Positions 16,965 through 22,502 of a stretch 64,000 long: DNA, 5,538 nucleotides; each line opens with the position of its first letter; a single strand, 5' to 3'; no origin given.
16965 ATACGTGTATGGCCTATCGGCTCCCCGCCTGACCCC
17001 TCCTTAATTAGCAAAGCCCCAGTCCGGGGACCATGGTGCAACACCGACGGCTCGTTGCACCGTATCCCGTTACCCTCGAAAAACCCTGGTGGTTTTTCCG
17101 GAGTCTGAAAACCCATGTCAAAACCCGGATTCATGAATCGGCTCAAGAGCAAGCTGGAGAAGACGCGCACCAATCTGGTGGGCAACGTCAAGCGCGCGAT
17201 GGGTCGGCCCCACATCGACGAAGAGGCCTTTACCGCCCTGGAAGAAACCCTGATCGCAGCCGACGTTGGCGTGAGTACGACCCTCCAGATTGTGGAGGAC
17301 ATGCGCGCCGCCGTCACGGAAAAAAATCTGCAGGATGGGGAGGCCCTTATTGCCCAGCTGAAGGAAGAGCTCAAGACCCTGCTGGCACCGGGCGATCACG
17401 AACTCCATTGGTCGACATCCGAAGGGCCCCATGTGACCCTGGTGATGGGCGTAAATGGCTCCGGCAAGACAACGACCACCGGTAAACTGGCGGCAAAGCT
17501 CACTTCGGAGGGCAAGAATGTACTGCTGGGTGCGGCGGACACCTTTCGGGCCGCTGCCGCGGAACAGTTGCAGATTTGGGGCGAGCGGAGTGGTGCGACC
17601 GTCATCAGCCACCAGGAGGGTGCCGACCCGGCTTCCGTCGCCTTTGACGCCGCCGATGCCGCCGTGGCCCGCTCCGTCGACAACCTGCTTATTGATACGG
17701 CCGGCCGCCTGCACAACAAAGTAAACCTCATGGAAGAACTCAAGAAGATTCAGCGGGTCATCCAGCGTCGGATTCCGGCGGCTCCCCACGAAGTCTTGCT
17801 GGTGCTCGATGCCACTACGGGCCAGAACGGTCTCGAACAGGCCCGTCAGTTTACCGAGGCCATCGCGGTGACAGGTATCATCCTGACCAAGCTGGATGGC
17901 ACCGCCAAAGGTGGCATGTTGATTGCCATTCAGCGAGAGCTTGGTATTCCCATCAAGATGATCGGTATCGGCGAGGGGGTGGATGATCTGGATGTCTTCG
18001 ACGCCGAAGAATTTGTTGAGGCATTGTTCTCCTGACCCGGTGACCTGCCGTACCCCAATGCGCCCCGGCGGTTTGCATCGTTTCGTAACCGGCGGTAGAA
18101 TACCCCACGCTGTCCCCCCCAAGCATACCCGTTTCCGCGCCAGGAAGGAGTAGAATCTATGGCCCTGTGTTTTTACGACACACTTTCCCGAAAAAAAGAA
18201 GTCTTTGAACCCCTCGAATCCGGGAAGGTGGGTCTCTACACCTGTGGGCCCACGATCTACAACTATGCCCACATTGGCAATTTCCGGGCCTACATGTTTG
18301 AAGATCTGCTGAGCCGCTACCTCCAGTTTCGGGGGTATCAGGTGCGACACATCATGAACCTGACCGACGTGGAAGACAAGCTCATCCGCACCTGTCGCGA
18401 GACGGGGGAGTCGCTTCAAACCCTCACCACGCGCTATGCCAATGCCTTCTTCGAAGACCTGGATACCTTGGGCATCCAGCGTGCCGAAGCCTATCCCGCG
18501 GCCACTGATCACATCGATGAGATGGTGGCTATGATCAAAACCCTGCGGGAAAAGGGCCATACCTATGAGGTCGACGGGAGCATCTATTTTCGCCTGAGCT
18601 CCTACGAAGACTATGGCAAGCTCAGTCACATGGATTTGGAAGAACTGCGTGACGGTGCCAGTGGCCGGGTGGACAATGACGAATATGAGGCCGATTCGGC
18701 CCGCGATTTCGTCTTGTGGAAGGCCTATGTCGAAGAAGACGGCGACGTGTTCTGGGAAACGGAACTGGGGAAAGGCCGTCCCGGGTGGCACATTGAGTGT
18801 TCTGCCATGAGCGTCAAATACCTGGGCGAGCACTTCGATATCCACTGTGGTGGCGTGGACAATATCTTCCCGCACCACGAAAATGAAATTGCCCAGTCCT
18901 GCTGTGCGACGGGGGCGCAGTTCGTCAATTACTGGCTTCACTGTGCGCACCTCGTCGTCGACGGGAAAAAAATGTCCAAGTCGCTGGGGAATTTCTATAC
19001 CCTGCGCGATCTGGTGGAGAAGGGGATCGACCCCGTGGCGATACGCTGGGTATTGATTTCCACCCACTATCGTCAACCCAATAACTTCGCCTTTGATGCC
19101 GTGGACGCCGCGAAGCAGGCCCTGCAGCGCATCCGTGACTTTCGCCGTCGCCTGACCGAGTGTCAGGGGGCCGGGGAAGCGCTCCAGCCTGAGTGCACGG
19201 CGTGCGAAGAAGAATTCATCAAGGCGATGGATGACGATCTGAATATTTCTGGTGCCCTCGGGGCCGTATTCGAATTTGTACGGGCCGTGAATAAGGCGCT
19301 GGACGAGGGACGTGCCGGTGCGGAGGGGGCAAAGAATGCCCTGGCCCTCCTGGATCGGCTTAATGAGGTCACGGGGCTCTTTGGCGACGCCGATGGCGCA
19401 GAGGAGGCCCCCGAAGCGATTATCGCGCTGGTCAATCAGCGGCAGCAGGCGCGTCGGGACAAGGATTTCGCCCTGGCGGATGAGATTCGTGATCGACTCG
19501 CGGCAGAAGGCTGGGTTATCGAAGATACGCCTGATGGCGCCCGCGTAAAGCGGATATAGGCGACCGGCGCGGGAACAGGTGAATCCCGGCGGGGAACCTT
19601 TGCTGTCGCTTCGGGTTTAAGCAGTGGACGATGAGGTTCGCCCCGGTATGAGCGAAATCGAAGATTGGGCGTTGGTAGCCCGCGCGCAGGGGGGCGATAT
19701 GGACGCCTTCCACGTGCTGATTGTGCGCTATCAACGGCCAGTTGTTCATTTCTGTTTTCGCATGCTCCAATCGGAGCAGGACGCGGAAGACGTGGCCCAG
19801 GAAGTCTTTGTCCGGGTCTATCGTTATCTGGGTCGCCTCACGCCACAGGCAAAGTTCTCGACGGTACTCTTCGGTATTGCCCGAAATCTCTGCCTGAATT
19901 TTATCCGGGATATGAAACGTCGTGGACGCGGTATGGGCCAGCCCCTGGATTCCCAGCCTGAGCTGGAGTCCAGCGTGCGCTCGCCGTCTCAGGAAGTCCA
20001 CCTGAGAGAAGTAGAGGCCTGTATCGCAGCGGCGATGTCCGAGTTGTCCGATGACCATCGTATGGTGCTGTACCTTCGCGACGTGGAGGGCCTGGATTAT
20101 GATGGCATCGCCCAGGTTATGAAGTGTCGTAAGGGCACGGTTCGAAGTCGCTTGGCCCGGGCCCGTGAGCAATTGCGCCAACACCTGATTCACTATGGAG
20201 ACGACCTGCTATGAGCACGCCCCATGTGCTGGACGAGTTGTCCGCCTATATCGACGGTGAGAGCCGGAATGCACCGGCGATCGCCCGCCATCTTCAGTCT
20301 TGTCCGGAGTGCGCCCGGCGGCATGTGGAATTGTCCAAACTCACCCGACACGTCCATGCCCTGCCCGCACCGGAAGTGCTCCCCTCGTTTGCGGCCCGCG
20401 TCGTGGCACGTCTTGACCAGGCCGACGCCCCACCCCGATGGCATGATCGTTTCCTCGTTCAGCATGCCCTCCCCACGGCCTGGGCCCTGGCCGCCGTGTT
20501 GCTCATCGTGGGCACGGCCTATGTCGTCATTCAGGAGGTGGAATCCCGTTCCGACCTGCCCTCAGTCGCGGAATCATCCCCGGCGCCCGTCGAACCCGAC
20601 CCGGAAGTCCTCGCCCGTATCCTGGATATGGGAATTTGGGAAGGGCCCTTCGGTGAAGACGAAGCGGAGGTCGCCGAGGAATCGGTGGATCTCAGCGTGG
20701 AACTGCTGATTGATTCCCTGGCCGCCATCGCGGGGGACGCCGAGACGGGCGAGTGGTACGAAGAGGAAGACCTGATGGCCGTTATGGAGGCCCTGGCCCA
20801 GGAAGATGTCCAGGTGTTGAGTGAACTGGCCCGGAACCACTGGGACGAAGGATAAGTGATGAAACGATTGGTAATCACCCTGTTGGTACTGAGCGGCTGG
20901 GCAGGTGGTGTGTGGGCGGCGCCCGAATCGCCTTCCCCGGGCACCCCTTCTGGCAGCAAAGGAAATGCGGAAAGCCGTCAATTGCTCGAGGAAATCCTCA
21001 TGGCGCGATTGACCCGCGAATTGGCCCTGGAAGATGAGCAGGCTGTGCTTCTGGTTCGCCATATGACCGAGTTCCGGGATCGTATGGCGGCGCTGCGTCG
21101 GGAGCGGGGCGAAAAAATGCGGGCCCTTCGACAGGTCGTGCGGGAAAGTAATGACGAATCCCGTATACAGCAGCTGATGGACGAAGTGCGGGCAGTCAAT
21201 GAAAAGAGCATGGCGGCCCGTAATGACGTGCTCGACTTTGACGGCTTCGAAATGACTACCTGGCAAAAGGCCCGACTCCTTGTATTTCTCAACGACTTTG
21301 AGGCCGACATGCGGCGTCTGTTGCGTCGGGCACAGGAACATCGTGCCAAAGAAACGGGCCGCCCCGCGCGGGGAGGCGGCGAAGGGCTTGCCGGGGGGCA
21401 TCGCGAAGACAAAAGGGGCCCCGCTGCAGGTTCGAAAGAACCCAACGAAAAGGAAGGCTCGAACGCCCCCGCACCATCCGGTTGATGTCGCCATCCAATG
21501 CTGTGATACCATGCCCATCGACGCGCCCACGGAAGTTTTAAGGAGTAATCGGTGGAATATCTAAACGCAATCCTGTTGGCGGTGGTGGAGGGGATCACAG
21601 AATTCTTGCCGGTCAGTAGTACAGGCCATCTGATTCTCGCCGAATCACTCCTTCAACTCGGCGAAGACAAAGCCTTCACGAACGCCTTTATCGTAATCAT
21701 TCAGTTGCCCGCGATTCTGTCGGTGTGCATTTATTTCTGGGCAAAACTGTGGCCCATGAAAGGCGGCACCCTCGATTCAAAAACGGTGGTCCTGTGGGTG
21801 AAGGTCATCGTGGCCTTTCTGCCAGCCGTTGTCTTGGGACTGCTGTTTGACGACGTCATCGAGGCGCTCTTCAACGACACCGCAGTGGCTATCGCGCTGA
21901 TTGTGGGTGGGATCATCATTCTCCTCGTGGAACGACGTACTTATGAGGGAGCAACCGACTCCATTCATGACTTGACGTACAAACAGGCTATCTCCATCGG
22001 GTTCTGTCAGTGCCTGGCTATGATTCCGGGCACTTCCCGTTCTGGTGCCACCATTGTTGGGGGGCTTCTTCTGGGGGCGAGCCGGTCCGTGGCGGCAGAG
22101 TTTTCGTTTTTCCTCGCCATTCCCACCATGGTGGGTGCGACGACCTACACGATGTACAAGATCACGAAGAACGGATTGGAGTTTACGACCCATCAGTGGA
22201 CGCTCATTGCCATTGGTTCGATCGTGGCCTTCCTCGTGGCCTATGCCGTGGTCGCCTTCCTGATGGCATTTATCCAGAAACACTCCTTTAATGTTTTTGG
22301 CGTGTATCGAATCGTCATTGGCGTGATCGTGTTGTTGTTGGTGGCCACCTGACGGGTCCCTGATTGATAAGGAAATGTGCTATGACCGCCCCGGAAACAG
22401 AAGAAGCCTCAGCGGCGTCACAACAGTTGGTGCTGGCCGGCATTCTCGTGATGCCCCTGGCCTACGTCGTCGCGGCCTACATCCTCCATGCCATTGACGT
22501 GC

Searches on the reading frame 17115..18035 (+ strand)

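Call 51: search_protein_families(library=pfam, proteins=[window:17115-18035:+], max_evalue=0.00001)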
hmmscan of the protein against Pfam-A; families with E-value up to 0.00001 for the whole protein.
window:17115-18035:+ (306 aa): 4 families
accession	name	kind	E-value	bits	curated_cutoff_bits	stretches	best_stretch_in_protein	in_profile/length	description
PF00448.28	SRP54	-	2.1e-76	256.4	22.7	1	105-305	1-195/196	SRP54-type protein, GTPase domain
PF02881.24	SRP54_N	-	1e-13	51.7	22.4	1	25-86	9-75/75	SRP54-type protein, helical bundle domain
PF01656.29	CbiA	-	2.7e-06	27.8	25.4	0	115-279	9-104/125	CobQ/CobB/MinD/ParA nucleotide binding domain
PF13191.12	AAA_16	-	7e-06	27.1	32.6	0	102-233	21-140/167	AAA ATPase domain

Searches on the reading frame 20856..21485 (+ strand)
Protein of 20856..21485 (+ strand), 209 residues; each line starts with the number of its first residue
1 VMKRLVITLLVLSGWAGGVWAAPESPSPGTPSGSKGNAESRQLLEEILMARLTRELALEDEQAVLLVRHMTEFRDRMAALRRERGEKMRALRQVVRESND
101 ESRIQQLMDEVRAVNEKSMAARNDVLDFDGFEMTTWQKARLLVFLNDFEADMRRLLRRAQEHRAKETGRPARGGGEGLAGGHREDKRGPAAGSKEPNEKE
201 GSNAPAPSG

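Call 7: search_protein_families(library=pfam, proteins=[window:20856-21485:+], max_evalue=0.01)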
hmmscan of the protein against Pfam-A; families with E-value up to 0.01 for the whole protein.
window:20856-21485:+ (209 aa): 1 family
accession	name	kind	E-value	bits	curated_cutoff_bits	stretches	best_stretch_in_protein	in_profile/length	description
PF13801.11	Metal_resist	-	3.6e-08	34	29.2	1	5-122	3-107/125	Heavy-metal resistance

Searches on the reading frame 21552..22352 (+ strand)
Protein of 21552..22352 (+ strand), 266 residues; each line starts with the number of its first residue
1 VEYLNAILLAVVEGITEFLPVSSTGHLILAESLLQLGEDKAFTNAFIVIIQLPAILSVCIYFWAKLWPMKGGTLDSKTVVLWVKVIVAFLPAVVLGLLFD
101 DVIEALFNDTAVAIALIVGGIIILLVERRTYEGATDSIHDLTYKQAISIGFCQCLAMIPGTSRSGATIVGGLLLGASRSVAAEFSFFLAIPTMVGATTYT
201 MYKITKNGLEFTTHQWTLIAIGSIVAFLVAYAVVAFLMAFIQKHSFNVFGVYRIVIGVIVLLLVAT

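Call 7: search_protein_families(library=pfam, proteins=[window:21552-22352:+], max_evalue=0.01)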
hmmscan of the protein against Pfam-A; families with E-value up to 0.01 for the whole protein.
window:21552-22352:+ (266 aa): 1 family
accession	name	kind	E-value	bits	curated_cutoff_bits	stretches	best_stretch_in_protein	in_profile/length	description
PF02673.24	BacA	-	8.2e-84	281.7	33.4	1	6-259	1-257/257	Bacitracin resistance protein BacA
